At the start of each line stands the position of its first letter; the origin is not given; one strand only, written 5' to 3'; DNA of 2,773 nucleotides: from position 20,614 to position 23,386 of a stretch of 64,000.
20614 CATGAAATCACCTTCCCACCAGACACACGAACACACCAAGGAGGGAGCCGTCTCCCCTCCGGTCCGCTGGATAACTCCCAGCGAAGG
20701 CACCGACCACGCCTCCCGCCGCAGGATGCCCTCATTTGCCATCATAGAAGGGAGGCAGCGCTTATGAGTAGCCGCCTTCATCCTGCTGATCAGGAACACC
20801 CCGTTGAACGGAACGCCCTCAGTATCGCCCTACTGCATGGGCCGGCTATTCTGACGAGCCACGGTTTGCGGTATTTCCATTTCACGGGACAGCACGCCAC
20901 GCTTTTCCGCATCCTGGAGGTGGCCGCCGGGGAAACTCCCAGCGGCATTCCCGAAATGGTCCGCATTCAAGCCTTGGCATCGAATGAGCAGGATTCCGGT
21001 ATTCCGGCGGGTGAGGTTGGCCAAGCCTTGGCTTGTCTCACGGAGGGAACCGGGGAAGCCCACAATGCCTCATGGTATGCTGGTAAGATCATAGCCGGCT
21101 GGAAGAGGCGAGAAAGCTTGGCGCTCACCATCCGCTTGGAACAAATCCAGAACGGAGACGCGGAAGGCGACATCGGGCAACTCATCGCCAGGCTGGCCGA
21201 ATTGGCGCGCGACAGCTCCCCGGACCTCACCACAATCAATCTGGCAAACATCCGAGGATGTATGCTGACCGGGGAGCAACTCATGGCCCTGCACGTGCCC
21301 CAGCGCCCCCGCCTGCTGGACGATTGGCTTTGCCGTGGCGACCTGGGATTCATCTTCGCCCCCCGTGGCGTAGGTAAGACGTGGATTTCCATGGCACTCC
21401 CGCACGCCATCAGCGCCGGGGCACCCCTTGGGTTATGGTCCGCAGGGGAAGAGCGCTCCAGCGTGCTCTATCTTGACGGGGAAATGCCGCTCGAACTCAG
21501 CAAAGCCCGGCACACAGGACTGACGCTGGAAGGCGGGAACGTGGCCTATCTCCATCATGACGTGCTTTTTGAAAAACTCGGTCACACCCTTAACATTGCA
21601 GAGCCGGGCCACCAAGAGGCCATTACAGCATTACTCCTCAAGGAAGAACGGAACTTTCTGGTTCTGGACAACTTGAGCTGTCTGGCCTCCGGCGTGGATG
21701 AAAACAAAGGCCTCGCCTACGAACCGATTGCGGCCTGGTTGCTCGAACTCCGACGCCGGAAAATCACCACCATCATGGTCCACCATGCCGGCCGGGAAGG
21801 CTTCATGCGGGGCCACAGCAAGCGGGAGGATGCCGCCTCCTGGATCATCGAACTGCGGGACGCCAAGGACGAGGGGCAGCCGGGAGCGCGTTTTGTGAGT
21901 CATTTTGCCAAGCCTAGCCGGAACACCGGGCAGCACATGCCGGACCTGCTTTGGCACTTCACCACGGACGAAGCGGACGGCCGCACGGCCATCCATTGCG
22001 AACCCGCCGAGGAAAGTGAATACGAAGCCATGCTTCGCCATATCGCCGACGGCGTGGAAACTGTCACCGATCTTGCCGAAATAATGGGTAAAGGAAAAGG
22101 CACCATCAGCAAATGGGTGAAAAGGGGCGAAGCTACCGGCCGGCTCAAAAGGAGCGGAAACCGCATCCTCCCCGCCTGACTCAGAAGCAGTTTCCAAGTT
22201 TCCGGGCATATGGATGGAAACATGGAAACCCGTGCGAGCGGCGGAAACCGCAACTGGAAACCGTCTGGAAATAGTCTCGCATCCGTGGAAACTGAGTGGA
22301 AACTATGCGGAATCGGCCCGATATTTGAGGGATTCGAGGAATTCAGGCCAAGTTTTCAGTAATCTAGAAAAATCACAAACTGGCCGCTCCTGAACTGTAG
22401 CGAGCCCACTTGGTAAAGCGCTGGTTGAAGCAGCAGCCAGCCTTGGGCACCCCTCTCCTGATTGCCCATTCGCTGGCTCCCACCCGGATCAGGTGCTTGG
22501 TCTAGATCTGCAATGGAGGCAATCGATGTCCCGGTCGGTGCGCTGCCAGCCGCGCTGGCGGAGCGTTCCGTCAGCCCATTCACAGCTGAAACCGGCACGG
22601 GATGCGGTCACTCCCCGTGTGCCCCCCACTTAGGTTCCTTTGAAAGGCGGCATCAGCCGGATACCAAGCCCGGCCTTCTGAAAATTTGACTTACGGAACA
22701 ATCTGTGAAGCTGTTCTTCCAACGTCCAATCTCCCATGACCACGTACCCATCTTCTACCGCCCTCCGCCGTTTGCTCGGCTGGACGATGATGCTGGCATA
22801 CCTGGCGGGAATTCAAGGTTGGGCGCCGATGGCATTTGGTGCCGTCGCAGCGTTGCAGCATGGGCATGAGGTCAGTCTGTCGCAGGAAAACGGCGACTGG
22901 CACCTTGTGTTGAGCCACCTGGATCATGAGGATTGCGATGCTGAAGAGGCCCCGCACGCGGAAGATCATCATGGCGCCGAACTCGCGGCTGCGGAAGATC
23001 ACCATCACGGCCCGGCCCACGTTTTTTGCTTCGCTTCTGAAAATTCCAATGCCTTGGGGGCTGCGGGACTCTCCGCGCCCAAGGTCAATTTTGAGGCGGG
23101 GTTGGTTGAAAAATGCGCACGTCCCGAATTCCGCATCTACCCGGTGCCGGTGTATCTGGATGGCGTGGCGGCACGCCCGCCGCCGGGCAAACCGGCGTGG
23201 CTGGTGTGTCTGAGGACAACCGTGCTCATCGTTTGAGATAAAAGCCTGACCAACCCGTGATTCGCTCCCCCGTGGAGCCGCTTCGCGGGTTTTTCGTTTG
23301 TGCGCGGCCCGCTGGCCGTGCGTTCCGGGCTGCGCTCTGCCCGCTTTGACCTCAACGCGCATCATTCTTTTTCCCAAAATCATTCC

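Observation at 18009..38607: Phage-satellite (PICI-like) element at tRNA-Pro carrying a multi-metal resistance cargo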

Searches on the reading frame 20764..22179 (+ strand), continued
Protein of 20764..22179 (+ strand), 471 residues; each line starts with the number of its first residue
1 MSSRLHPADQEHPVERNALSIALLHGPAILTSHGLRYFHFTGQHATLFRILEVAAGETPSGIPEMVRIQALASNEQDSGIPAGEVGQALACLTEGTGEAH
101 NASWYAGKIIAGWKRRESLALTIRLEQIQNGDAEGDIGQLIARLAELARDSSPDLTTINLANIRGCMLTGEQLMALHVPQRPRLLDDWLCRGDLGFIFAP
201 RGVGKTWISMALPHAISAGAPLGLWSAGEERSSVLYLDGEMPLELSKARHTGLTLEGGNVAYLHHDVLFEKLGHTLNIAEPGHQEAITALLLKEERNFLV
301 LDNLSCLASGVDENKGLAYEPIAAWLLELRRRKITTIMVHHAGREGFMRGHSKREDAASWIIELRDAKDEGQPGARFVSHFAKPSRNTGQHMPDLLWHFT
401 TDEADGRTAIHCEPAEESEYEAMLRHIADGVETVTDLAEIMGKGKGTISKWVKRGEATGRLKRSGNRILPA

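Call 74: find_encoding_contigs(protein=P0045, flank=10000, max_places=2)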
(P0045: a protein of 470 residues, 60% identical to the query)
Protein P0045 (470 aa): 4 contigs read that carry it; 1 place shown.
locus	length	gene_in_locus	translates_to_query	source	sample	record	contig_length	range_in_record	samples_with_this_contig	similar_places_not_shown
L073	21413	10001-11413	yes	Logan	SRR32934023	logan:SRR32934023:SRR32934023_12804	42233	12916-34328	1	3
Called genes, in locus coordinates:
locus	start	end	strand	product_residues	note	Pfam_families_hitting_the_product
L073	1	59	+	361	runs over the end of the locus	PF01073:3Beta_HSD, PF01370:Epimerase, PF02719:Polysacc_synt_2, PF04321:RmlD_sub_bind, PF07993:NAD_binding_4, PF16363:GDP_Man_Dehyd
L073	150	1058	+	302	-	PF00483:NTP_transferase, PF12804:NTP_transf_3 (weak)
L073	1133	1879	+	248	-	PF20260:PUA_4, PF04452:Methyltrans_RNA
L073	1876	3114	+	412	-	PF08245:Mur_ligase_M (weak), PF02875:Mur_ligase_C, PF27239:FOL3_C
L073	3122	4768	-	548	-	PF00246:Peptidase_M14 (weak)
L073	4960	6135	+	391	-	PF13495:Phage_int_SAM_4 (weak), PF00589:Phage_integrase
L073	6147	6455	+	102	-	PF09907:HigB_toxin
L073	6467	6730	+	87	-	-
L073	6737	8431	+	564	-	PF14237:GYF_2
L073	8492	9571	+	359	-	-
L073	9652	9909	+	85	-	PF12728:HTH_17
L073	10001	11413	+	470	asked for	PF13481:AAA_25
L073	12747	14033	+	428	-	PF00202:Aminotran_3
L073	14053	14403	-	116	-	PF13380:CoA_binding_2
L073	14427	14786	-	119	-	-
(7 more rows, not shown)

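Call 83: find_related_loci(query=A1, collection=viral_contigs, flank=10000)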
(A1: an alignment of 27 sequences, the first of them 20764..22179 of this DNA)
Query A1 (471 aa) in viral_contigs; peptide patterns used: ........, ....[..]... (x = any residue, [..] = any of these).
44 stretches matched a pattern; 11 encode a relative of the query (tblastn E <= 1e-3); 11 distinct loci.
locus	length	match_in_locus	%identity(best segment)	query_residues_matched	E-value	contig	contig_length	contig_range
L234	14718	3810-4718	40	161-462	7e-67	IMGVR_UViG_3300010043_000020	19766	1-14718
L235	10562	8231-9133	40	167-467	9e-65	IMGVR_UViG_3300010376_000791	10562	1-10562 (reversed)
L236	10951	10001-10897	40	163-465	2e-61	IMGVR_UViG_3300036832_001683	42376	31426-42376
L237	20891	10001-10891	39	168-467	7e-57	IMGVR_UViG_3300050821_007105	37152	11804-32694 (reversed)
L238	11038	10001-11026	29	107-456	9e-35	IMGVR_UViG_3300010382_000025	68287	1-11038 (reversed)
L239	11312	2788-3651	31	173-460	4e-34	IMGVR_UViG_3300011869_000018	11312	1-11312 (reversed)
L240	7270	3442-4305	31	173-460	1e-33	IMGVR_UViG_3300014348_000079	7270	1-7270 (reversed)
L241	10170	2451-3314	30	173-460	1e-32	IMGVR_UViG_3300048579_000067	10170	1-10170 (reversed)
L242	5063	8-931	30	167-465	9e-33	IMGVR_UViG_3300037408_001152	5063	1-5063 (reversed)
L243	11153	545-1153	35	182-383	3e-23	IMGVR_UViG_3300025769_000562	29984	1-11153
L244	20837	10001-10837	23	173-452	3e-13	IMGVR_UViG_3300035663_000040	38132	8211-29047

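Call 109: search_dna_similar(query=window:20764-22179:+, collection=phages, mode=protein, max_evalue=0.00001, max_rows=15)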
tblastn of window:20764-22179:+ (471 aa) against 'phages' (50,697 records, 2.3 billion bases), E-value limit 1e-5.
No match.

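Call 110: search_dna_similar(query=window:20764-22179:+, collection=plasmids, mode=protein, max_evalue=0.00001, max_rows=12)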
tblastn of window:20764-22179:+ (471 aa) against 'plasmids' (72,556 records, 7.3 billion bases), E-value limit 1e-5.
Records with a match: 1; places in all: 1; records where one place covers at least 80% of the query: 0.
Best place of each record, by identity: <60% 1.
By first word of the organism name: Nitrobacter 1.
By predicted mobility (MOB-suite, as given by PLSDB): conjugative 1.
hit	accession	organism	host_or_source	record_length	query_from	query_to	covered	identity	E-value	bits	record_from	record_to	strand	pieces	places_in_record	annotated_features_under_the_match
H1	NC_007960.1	Nitrobacter hamburgensis X14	-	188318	321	383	13%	50.0%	7e-8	63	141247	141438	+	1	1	hypothetical protein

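Call 117: search_protein_families(library=phrogs, alignment_id=A7, max_evalue=0.001)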
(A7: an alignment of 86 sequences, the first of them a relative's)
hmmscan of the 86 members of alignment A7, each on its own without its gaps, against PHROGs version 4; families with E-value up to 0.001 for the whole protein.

A. member 1, L009:6295-7572:+ (425 aa): 2 families
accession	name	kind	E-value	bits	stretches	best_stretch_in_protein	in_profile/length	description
phrog_1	-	integration and excision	4.9e-25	89.8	1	14-371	97-412/611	integrase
phrog_216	-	integration and excision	3.8e-06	27.2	1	195-312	16-139/301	integrase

B. families by the number of members that match (of 86 scanned): 63 families (the first 25 are shown)
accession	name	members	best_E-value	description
phrog_239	-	9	5.6e-11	DNA primase/helicase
phrog_1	-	8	2.8e-54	integrase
phrog_216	-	8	5.4e-28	integrase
phrog_19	-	8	1.2e-23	DnaB-like replicative helicase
phrog_3123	-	8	8e-17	-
phrog_906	-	8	6e-16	DNA polymerase/primase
phrog_6357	-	8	2.8e-11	-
phrog_2850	-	4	9.2e-10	-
phrog_6012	-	4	6e-07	DNA helicase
phrog_7244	-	3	2.2e-13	integrase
phrog_1284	-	3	1.2e-05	-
phrog_1381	-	2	1e-24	plasmid antitoxin with HTH domain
phrog_638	-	2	7.7e-08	transcriptional regulator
phrog_66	-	2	7e-07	excisionase and transcriptional regulator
phrog_7685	-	2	5.2e-06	integrase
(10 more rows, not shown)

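Call 118: search_protein_families(library=pfam, alignment_id=A7, max_evalue=0.0001)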
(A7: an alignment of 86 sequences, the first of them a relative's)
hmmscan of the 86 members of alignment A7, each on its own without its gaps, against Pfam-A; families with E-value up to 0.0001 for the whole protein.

A. member 1, L009:6295-7572:+ (425 aa): 1 family
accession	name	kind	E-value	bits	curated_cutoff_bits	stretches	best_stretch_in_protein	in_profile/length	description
PF00589.27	Phage_integrase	-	1.3e-05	25.5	27.1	1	238-315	6-86/172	Phage integrase family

B. families by the number of members that match (of 86 scanned): 25 families
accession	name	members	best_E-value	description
PF13481.12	AAA_25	8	1.9e-26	AAA domain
PF00589.27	Phage_integrase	8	6.9e-21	Phage integrase family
PF12728.13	HTH_17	3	2.7e-08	Helix-turn-helix domain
PF13102.12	Phage_int_SAM_5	2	6.7e-10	Phage integrase SAM-like domain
PF01381.28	HTH_3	2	1.6e-08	Helix-turn-helix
PF18205.6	VPDSG-CTERM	2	6.9e-07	VPDSG-CTERM motif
PF22022.2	Phage_int_M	2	1.2e-05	Phage integrase central domain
PF03781.23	FGE-sulfatase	1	2.3e-56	Sulfatase-modifying factor enzyme 1-like domain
PF00574.28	CLP_protease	1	8e-37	Clp protease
PF20155.4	TMP_3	1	1.6e-29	Tape measure protein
PF09907.15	HigB_toxin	1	4.7e-23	HigB_toxin, RelE-like toxic component of a toxin-antitoxin system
PF18798.6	LPD3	1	9.5e-21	Large polyvalent protein-associated domain 3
PF00772.26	DnaB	1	4.1e-11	DnaB-like helicase N terminal domain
PF23914.1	TPR_CcmH_CycH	1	7.4e-10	Cytochrome c-type biogenesis protein H TPR domain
PF14237.11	GYF_2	1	7.6e-10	GYF domain 2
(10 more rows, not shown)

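Call 119: search_protein_families(library=phrogs, proteins=[L055:11362-11880:+, L055:11877-12875:+, L055:12892-13566:+, L055:13572-16568:+, L010:11796-13511:+, L010:13571-14863:+, L010:14888-15574:+, L010:15906-16349:+, L009:11373-12326:+, L015:7006-8871:+], max_evalue=0.001)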
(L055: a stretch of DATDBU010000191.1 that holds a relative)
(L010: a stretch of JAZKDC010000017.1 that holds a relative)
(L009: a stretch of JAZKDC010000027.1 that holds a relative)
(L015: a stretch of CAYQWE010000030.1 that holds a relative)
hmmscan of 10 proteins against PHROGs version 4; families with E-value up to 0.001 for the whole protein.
L055:11362-11880:+ (172 aa): 0 families

L055:11877-12875:+ (332 aa): 12 families
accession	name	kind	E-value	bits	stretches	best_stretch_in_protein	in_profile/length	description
phrog_133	-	head and packaging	9.8e-82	276.6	1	2-269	7-250/668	head maturation protease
phrog_3348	-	unknown function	1.4e-78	265.9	1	2-233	22-268/386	-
phrog_94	-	head and packaging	1.6e-73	250.2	1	7-269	72-361/622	head maturation protease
phrog_2976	-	head and packaging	1.6e-69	236.5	1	1-281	5-274/394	head maturation protease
phrog_1684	-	head and packaging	8.9e-49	167.5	1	4-179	30-208/284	head maturation protease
phrog_53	-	head and packaging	1.2e-32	114.8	1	43-278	117-387/583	head maturation protease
phrog_13984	-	unknown function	1.8e-29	103.4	1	2-103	19-120/123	-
phrog_1827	-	other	2.9e-17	63.7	1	45-165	54-174/202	ATP-dependent protease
phrog_23753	-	head and packaging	2.4e-08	34.9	1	31-175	30-173/298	head maturation protease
phrog_33547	-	unknown function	5.7e-08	33.1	1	46-172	32-157/357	-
phrog_5410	-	other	2.4e-06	28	1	48-125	60-137/323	ATP-dependent protease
phrog_20705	-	head and packaging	0.00028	20.3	1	46-177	213-348/690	virion structural protein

L055:12892-13566:+ (224 aa): 0 families

L055:13572-16568:+ (998 aa): 15 families
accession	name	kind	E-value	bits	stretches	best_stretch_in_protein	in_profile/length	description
phrog_9959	-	tail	6.4e-76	257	1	33-233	50-250/1708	tail length tape measure protein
phrog_12798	-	tail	1.4e-30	107.3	1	41-281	51-289/1031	tail length tape measure protein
phrog_973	-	tail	5.4e-26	91.8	1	31-262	107-349/1465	tail length tape measure protein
phrog_1686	-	tail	6.3e-21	75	1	23-249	90-329/1224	tail length tape measure protein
phrog_1942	-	tail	4.2e-20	72.9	1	28-227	124-321/1178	tail length tape measure protein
phrog_16692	-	unknown function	3.5e-13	49.9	1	38-222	164-362/1107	-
phrog_16017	-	unknown function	6.2e-13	48.5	1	39-239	237-435/1234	-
phrog_8927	-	tail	2.5e-11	43.4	1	12-298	187-489/1619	tail length tape measure protein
phrog_3336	-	tail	5.5e-11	42.8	1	6-286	36-309/1051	tail length tape measure protein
phrog_16277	-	tail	7.9e-11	40.7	1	38-224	223-406/1851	tail length tape measure protein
phrog_4928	-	unknown function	9.2e-08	31.9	1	39-227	88-274/834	-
phrog_1107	-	tail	8.5e-07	28.2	1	37-343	190-485/1252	tail length tape measure protein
phrog_1068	-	tail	1.1e-06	28.7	1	43-283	103-334/706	tail length tape measure protein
phrog_10780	-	tail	5.3e-06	25.4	1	9-219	26-262/1694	tail length tape measure protein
phrog_5062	-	tail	0.00038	20.4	1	38-101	145-208/753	tail length tape measure protein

L010:11796-13511:+ (571 aa): 2 families
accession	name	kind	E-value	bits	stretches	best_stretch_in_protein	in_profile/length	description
phrog_18508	-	other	3.5e-43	148.8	2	421-569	118-264/266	kinase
phrog_2889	-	unknown function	0.0004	20.3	1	422-506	163-251/418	-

L010:13571-14863:+ (430 aa): 0 families

L010:14888-15574:+ (228 aa): 1 family
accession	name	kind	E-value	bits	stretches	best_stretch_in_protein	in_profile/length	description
phrog_14664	-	unknown function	2.4e-19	71.1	1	33-208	3-188/193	-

L010:15906-16349:+ (147 aa): 3 families
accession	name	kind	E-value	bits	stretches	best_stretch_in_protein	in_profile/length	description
phrog_10298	-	unknown function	2.2e-14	54.7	1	9-129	5-125/134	-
phrog_21664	-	unknown function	8.7e-08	33.6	1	31-129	28-124/132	-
phrog_20189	-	unknown function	0.00057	21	0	46-125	61-141/143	-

L009:11373-12326:+ (317 aa): 0 families

L015:7006-8871:+ (621 aa): 2 families
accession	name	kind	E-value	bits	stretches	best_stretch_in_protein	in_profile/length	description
phrog_18222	-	unknown function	1.2e-05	23.9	1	69-188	815-935/2118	-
phrog_31411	-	unknown function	0.00041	21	1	276-318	57-97/232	-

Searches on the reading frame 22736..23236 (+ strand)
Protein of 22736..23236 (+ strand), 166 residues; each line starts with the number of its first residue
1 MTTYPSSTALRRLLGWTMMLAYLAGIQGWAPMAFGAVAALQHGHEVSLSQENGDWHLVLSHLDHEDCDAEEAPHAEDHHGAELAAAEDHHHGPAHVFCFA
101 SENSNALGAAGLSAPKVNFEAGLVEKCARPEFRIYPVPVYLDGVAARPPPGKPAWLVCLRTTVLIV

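Call 15: search_protein_families(library=ncbifam, proteins=[window:22736-23236:+], max_evalue=0.001)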
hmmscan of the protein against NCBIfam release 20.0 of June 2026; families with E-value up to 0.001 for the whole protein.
window:22736-23236:+ (166 aa): 0 families

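Call 58: search_protein_families(library=padloc, proteins=[window:22736-23236:+], max_evalue=0.01)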
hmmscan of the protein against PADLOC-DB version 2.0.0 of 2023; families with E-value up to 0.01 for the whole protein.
window:22736-23236:+ (166 aa): 0 families
